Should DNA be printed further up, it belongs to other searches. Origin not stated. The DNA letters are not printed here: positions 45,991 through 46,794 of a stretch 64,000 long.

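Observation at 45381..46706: Two-gene DUF4256 and TIR-like insert with E. coli-style expression signals inside the glycosylation locus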

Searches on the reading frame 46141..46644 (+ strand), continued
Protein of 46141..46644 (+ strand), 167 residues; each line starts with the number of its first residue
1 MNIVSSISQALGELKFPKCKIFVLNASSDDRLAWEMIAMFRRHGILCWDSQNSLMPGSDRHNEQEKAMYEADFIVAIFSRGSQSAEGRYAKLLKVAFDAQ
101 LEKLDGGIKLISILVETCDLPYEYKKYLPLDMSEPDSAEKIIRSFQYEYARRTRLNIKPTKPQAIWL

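Call 47: search_solved_structures(query=A4, max_evalue=0.01, show_alignments=3)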
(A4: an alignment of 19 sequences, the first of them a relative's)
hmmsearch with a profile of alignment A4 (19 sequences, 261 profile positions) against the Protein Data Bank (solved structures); distinct sequences matched with E-value up to 0.01: 17.
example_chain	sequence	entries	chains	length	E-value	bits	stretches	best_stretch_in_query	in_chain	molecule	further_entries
8j8h_B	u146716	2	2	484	4.7e-08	36.3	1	16-190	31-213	TIR domain-containing protein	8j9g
3h16_A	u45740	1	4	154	1.7e-07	34.5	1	19-89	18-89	TIR protein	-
8z92_E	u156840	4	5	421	2.6e-07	33.9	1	22-190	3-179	TIR domain-containing protein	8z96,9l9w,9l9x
8u7b_B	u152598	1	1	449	3.6e-07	33.4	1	22-191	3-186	TIR domain-containing protein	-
8ifk_A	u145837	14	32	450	3.6e-07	33.4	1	22-191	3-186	TIR domain-containing protein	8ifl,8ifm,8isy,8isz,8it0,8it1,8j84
4w8g_A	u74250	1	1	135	3.7e-07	33.4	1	22-146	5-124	Toll-receptor-related 2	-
4w8h_A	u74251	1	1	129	5.6e-07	32.8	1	22-139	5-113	Toll-receptor-related 2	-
7uxr_A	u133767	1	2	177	3.5e-06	30.2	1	23-88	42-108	TIR domain protein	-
2l82_A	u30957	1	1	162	4.9e-06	29.7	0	8-50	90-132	DESIGNED PROTEIN OR32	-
8j7s_B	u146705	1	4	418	1.6e-05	28.1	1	22-164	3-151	TIR domain-containing protein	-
8fex_A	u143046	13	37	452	2.4e-05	27.5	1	22-168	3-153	TIR-APAZ | TIR domain-containing protein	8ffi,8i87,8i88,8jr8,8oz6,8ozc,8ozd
6wt6_A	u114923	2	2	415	3.6e-05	26.9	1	24-150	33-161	Metazoan TIR-STING fusion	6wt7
8sp0_A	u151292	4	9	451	3.8e-05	26.8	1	23-178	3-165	TIR-APAZ | TIR domain-containing protein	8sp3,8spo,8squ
9mud_K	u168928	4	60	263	0.00017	24.7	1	25-118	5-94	Cat1 (CRISPR associated TIR 1) pentagonal filament | Cat1 (CRISPR associated TIR 1) pentagonal filament assembly | Cat1 (CRISPR-associated TIR 1)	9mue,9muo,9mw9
7uwg_A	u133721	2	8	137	0.0012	21.9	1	23-83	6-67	Molecular chaperone Tir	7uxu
8g83_A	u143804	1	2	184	0.0016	21.5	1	21-83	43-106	NAD(+) hydrolase AbTIR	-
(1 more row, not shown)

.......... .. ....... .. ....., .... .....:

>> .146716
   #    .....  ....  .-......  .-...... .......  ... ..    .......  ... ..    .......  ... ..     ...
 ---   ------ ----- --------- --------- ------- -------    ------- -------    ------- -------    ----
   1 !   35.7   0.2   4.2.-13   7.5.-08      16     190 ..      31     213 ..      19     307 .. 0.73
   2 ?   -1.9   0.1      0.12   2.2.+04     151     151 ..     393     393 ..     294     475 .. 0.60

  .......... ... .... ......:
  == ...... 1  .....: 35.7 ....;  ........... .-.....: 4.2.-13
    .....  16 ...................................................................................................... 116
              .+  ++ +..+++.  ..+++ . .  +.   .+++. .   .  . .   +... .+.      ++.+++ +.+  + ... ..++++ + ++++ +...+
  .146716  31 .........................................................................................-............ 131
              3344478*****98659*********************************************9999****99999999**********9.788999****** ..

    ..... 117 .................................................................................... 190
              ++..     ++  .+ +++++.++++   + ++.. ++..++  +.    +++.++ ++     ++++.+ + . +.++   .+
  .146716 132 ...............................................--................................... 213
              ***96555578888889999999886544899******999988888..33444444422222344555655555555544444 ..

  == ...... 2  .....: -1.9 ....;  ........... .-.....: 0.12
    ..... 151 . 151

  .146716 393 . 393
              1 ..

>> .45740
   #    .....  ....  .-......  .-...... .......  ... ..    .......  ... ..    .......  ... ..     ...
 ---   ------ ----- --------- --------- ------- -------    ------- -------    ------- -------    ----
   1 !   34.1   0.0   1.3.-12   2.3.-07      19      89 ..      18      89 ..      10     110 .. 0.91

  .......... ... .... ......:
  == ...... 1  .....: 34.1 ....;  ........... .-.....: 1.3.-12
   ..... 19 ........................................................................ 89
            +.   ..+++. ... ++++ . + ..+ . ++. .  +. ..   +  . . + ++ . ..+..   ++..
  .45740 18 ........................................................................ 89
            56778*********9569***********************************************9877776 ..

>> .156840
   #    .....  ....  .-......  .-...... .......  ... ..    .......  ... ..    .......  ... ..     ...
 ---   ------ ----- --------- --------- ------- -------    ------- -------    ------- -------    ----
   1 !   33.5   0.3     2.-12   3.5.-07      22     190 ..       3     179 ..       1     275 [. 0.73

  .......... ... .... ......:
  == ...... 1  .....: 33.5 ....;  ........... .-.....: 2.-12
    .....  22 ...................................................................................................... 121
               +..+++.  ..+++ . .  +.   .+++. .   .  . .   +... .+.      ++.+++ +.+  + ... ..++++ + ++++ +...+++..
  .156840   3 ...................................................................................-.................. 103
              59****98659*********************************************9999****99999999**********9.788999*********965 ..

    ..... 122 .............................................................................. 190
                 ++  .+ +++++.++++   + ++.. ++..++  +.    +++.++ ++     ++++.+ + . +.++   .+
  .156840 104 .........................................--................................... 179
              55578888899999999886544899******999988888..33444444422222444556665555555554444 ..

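Call 51: predict_structure(alignment_id=A4)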
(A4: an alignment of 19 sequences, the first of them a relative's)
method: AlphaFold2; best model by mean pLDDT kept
length: 167 residues; sequences in the alignment: 19
mean_pLDDT: 88.4   pTM: 0.85
mean pLDDT of the five models: 88.4, 86.6, 84.4, 81.7, 78.2
residues with pLDDT >= 90: 93; 70-90: 66; 50-70: 8; < 50: 0
segments of 3 or more residues with pLDDT < 50: none
pLDDT, mean of each block of 10 residues (from residue 1): 91 90 94 95 92 87 91 94 79 90 74 90 86 94 92 82 81
secondary structure, 60 per line:
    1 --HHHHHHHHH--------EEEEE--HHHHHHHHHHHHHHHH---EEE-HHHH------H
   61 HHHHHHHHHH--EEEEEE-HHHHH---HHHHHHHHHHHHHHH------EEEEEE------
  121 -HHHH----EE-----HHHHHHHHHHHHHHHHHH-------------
elements in order: H3-11 E20-24 H27-42 E46-48 H50-53 H60-70 E73-78 H80-84 H88-102 E109-114 H122-125 H137-154

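Call 54: fold_search(model_id=the predicted structure, library=pdb)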
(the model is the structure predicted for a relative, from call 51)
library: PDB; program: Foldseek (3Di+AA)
matches with E <= 10: 1632; with E <= 0.001: 13
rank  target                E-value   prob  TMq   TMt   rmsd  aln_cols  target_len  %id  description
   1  8qlp_E                6.7e-05  1.00  0.58  0.26   5.2       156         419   17  CryoEM structure of the RNA/DNA bound SPARTA (BabAgo/TIR-APAZ) tetrameric complex (released 2024-01-31)
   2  4w8g                  7.2e-05  1.00  0.60  0.78   2.6       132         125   17  Crystal structure of the TIR domain of the Toll-related Receptor TRR-2 from the lower metazoan Hydra magnipapillata (cry (released 2015-09-09)
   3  8isy_B                8.1e-05  1.00  0.57  0.24   5.1       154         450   19  Cryo-EM structure of free-state Crt-SPARTA (released 2023-10-18)
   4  8qlp_M                1.8e-04  1.00  0.59  0.26   5.2       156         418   17  CryoEM structure of the RNA/DNA bound SPARTA (BabAgo/TIR-APAZ) tetrameric complex (released 2024-01-31)
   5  8u72_F                2.5e-04  1.00  0.56  0.26   5.3       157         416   20  Cryo-EM structure of the SPARTA oligomer with guide RNA and target DNA (released 2024-06-12)
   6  8oz6_A                3.2e-04  1.00  0.56  0.26   5.2       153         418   18  cryoEM structure of SPARTA complex ligand-free (released 2023-08-16)
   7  4w8h_A                3.9e-04  1.00  0.59  0.75   2.8       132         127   17  Crystal structure of the TIR domain of the Toll-related Receptor TRR-2 from the lower metazoan Hydra magnipapillata (c (released 2015-09-09)
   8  8i87_A                4.7e-04  1.00  0.59  0.27   7.3       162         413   20  Cryo-EM structure of TIR-APAZ/Ago-gRNA-DNA complex (released 2023-07-19)
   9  5uzb_A                6.7e-04  1.00  0.61  0.69   3.1       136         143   13  Cryo-EM structure of the MAL TIR domain filament (released 2017-07-26)
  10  8spo_I                6.7e-04  1.00  0.56  0.29   4.5       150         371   19  Tetramerized activation of MapSPARTA bound with NAD+ (released 2023-08-23)
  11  8yym_A                6.7e-04  1.00  0.54  0.64   5.9       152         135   16  Cryo-EM structure of cylindrical fiber of MyD88 TIR (released 2025-03-26)
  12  8ifl_A                7.1e-04  1.00  0.61  0.27   5.5       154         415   18  Cryo-EM structure of tetrameric SPARTA gRNA-ssDNA target complex in state 1 (released 2024-01-17)
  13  7nt7_MODEL_1_A        7.1e-04  1.00  0.45  0.46   7.7       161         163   14  Solution structure of toll like receptor 1 (TLR1) TIR domain (released 2021-08-25)
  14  8u72_B                1.2e-03  1.00  0.47  0.23   5.9       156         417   16  Cryo-EM structure of the SPARTA oligomer with guide RNA and target DNA (released 2024-06-12)
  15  8u72_H                1.3e-03  1.00  0.60  0.27   4.2       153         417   18  Cryo-EM structure of the SPARTA oligomer with guide RNA and target DNA (released 2024-06-12)
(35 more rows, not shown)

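Call 56: search_protein_families(library=phrogs, proteins=[window:46141-46644:+], max_evalue=0.1)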
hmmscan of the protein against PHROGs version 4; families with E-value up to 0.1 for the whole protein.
window:46141-46644:+ (167 aa): 0 families

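Call 61: search_solved_structures(query=A2, max_evalue=0.01, show_alignments=5)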
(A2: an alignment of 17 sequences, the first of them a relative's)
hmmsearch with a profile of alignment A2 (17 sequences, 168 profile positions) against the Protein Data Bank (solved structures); distinct sequences matched with E-value up to 0.01: 7.
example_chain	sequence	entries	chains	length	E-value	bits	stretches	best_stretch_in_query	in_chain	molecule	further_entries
2l82_A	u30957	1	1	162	2e-05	27.5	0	6-48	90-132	DESIGNED PROTEIN OR32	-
6wt6_A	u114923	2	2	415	0.00022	24.1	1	27-133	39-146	Metazoan TIR-STING fusion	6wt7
4w8h_A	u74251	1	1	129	0.00032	23.6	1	19-136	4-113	Toll-receptor-related 2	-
4w8g_A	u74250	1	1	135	0.00034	23.5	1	19-136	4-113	Toll-receptor-related 2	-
3h16_A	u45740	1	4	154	0.001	22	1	18-84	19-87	TIR protein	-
9mud_K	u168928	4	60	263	0.0024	20.8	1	26-116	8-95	Cat1 (CRISPR associated TIR 1) pentagonal filament | Cat1 (CRISPR associated TIR 1) pentagonal filament assembly | Cat1 (CRISPR-associated TIR 1)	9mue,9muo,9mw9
7uxr_A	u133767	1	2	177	0.0052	19.7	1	22-86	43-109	TIR domain protein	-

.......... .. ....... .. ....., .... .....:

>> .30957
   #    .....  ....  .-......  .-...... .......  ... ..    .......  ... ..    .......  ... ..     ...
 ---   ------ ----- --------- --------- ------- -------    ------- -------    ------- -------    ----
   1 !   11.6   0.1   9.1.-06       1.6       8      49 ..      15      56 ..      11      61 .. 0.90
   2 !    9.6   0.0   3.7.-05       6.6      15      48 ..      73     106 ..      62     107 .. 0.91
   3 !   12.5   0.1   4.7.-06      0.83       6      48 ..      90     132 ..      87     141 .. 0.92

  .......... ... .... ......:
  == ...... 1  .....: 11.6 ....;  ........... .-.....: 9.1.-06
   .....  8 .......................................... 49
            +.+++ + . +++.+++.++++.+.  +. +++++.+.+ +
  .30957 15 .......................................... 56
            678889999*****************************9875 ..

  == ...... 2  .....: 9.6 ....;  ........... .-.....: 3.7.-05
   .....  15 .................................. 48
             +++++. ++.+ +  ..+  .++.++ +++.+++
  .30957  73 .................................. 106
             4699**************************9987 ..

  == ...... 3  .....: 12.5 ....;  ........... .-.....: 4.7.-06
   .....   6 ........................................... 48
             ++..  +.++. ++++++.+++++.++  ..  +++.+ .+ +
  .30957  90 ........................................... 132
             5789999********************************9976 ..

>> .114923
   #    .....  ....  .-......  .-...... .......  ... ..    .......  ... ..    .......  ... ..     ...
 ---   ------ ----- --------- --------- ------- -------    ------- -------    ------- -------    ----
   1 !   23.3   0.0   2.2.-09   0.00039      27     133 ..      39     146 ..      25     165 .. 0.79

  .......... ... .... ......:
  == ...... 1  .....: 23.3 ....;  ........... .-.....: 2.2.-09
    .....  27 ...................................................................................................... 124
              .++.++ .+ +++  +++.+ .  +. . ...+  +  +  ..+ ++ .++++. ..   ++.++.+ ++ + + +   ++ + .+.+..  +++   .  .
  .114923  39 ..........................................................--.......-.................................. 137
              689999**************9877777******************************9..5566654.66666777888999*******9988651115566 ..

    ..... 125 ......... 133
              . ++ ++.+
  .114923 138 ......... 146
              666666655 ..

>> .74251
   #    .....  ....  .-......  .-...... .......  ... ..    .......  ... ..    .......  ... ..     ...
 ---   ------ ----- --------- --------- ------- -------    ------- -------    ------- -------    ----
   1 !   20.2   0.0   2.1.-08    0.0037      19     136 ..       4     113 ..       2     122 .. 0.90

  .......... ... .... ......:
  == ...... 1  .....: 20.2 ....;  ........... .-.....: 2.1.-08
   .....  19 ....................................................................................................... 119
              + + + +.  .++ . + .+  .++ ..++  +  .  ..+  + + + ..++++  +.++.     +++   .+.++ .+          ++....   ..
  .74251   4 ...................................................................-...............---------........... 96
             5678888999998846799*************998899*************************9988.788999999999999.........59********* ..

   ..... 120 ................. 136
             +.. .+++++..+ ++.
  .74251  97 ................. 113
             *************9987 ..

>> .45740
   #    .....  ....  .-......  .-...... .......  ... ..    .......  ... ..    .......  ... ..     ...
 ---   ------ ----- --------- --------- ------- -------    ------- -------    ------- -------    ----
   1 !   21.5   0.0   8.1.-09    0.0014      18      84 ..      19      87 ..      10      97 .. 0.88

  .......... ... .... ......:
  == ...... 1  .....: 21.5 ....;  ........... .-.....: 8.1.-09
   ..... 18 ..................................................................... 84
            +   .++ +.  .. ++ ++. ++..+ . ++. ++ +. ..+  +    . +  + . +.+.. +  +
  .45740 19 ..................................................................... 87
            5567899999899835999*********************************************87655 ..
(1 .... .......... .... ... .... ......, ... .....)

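Call 62: list_cluster_members(proteins=[P0003, P0275, P0134, P0004, P0005, P0277, P0255, L090:6582-7136:+])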
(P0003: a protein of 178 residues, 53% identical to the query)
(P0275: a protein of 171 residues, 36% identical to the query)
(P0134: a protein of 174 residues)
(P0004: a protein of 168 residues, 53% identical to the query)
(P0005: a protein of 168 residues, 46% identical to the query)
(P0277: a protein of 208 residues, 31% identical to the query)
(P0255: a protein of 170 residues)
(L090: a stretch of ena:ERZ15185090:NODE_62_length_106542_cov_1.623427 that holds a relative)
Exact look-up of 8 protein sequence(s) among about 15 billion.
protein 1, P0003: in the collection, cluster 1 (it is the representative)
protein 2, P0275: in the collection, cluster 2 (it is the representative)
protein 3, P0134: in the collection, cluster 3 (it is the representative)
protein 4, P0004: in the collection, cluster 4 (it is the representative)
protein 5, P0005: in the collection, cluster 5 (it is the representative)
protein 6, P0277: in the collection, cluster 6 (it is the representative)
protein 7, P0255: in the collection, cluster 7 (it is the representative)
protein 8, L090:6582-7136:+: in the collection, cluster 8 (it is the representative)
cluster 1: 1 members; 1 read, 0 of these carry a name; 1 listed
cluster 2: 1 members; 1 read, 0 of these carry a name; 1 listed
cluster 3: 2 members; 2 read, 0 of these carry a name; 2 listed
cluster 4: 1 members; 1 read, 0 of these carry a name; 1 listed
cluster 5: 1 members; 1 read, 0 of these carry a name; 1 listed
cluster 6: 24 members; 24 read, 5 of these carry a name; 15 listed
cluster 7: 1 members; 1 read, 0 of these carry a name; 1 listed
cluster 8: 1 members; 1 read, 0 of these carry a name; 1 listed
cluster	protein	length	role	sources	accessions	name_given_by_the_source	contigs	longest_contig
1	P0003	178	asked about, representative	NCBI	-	-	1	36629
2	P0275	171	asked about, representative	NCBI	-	-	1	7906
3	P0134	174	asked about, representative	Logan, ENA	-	-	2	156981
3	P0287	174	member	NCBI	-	-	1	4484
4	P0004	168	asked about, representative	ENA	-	-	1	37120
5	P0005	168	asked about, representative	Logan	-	-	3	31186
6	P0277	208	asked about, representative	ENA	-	-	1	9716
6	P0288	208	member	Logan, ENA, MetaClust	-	\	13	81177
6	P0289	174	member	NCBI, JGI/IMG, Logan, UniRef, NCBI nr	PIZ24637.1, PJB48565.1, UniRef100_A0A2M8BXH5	hypothetical protein COY48_01755 [Candidatus Collierbacteria bacterium ... | TIR domain-containing protein n=1 Tax=Candidatus Collierbacteria bacterium ... | MAG: hypothetical protein COY48_01755 [Candidatus Collierbacteria bacterium ...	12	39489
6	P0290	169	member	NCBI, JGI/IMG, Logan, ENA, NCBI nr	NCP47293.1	toll/interleukin-1 receptor domain-containing protein [bacterium]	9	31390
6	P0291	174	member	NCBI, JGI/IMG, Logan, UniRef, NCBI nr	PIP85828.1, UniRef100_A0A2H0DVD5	hypothetical protein COW83_02220 [Candidatus Collierbacteria bacterium ... | TIR domain-containing protein n=1 Tax=Candidatus Collierbacteria bacterium ... | MAG: hypothetical protein COW83_02220 [Candidatus Collierbacteria bacterium ...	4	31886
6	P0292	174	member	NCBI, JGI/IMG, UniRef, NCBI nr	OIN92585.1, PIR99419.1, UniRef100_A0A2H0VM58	hypothetical protein AUJ42_00295 [Candidatus Collierbacteria bacterium CG1_02_44_10] | TIR domain-containing protein n=2 Tax=Candidatus Collieribacteriota TaxID=1752725 ... | MAG: hypothetical protein AUJ42_00295 [Candidatus Collierbacteria bacterium CG1_02_44_10]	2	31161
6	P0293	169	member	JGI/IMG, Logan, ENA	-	-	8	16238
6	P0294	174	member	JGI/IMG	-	-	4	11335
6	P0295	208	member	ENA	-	-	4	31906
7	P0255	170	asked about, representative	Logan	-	-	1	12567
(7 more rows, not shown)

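Call 63: find_encoding_contigs(protein=P0288, flank=8000, max_places=3)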
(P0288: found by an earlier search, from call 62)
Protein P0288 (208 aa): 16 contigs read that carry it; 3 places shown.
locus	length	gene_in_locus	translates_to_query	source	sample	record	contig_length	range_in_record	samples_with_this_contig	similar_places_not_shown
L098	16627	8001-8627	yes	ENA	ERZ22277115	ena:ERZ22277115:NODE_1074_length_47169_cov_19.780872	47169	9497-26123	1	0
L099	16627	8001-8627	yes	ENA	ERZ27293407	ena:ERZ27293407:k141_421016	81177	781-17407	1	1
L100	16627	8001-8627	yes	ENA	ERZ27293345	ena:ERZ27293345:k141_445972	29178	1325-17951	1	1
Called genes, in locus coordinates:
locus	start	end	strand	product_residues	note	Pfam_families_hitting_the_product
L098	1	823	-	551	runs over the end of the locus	PF17167:Glyco_hydro_94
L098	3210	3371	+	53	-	-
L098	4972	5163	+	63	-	-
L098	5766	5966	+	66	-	-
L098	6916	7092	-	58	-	-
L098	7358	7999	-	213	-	PF13847:Methyltransf_31 (weak), PF08241:Methyltransf_11 (weak), PF13649:Methyltransf_25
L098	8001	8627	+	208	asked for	PF13676:TIR_2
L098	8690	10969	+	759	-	PF09586:YfhO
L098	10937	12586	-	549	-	-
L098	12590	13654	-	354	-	PF00534:Glycos_transf_1, PF13692:Glyco_trans_1_4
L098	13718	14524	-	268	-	PF00535:Glycos_transf_2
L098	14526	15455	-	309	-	PF13641:Glyco_tranf_2_3, PF00535:Glycos_transf_2, PF13632:Glyco_trans_2_3 (faint)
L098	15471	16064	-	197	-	-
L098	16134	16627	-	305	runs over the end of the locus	PF00535:Glycos_transf_2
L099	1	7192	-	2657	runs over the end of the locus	?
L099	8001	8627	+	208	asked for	PF13676:TIR_2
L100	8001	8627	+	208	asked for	PF13676:TIR_2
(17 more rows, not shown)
